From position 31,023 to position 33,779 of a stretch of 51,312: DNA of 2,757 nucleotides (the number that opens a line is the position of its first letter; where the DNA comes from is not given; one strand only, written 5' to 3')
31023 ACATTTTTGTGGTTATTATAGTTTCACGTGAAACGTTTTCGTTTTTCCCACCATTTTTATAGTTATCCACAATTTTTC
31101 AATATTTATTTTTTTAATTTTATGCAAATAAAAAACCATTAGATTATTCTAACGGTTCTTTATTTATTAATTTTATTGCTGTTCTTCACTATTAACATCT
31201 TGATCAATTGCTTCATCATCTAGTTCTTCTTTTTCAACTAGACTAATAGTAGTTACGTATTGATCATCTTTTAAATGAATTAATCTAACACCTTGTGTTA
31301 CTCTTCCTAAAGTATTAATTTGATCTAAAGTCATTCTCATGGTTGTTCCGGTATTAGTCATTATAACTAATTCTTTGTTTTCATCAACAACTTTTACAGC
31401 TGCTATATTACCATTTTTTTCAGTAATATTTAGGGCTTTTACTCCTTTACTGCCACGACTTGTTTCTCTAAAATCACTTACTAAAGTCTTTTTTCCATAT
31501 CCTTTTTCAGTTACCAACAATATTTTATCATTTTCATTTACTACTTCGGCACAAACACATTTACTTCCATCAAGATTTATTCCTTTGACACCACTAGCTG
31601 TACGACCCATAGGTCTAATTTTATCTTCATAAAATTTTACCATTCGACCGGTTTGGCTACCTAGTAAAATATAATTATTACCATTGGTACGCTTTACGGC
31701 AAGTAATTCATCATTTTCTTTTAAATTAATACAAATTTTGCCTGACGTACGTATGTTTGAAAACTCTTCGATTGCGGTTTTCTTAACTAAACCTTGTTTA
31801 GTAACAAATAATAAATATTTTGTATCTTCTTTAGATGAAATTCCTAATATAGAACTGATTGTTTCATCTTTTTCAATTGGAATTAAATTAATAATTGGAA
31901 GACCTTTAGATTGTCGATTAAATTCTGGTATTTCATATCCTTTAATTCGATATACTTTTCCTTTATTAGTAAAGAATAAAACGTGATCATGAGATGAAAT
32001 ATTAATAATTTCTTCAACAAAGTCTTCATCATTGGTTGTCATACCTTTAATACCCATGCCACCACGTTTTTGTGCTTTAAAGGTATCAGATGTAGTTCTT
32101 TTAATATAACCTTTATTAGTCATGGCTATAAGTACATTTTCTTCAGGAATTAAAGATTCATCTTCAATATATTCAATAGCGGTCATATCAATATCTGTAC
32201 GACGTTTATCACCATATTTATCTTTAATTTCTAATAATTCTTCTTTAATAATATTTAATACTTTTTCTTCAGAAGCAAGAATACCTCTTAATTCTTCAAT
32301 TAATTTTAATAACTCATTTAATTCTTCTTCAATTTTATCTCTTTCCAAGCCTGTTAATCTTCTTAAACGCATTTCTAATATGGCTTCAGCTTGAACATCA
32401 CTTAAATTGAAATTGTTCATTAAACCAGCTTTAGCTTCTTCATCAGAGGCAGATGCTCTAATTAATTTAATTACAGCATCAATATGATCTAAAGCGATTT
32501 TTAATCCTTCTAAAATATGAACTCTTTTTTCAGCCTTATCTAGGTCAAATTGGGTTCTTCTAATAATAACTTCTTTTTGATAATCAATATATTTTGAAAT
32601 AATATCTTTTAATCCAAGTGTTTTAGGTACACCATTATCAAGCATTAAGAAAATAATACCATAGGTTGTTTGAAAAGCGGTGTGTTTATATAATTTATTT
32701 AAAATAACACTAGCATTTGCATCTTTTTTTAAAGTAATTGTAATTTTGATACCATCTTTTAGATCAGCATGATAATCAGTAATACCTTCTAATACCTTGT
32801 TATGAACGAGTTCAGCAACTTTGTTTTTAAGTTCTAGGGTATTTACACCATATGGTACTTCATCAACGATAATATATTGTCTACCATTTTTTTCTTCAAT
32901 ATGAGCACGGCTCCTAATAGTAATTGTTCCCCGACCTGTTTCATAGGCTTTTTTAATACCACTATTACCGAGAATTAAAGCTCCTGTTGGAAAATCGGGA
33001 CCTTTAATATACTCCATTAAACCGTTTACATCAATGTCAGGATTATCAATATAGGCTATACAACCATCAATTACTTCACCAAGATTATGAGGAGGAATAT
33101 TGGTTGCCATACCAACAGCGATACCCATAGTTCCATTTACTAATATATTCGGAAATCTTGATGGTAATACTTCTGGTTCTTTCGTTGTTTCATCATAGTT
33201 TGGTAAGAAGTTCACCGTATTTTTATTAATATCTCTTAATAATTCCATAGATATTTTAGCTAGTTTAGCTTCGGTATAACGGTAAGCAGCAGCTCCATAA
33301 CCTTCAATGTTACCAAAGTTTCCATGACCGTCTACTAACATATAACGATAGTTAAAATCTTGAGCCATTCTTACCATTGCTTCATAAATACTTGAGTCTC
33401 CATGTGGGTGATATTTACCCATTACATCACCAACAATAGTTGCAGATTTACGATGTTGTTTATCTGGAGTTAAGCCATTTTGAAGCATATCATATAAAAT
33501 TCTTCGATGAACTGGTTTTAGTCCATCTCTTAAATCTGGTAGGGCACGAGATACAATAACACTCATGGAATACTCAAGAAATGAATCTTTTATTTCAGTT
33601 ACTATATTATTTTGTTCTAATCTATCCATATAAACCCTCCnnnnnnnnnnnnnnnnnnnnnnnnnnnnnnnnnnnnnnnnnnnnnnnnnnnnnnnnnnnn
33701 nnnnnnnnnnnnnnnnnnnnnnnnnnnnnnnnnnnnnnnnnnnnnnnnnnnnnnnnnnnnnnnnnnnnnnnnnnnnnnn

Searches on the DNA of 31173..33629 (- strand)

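Call 49: search_rna_families(sources=[L006, L016, L030, L041, L063, L075], threshold=gathering)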
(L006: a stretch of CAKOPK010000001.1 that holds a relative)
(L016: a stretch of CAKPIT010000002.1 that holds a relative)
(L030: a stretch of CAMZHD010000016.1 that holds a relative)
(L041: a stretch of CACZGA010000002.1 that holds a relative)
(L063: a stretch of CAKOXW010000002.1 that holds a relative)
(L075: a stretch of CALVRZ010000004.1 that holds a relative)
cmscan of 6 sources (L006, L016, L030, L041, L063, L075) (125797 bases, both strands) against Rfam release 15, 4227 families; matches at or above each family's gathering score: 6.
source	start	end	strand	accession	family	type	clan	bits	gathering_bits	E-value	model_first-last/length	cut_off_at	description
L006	13404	13502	+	RF00169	Bacteria_small_SRP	Gene;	CL00003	60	40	2.1e-10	1-97/97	no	Bacterial small signal recognition particle RNA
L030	4380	4465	+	RF00169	Bacteria_small_SRP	Gene;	CL00003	58.5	40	5.4e-10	1-97/97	no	Bacterial small signal recognition particle RNA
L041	13320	13414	+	RF00169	Bacteria_small_SRP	Gene;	CL00003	56.8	40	1.7e-09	1-97/97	no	Bacterial small signal recognition particle RNA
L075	14674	14759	+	RF00169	Bacteria_small_SRP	Gene;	CL00003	56.2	40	2.5e-09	1-97/97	no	Bacterial small signal recognition particle RNA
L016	13395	13476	+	RF00169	Bacteria_small_SRP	Gene;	CL00003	52.9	40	2.1e-08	1-97/97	no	Bacterial small signal recognition particle RNA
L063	13188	13274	+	RF00169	Bacteria_small_SRP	Gene;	CL00003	52.3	40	3e-08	1-97/97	no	Bacterial small signal recognition particle RNA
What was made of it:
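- The SRP RNA gene follows the array in 6 of 6 relatives tested (call 49).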
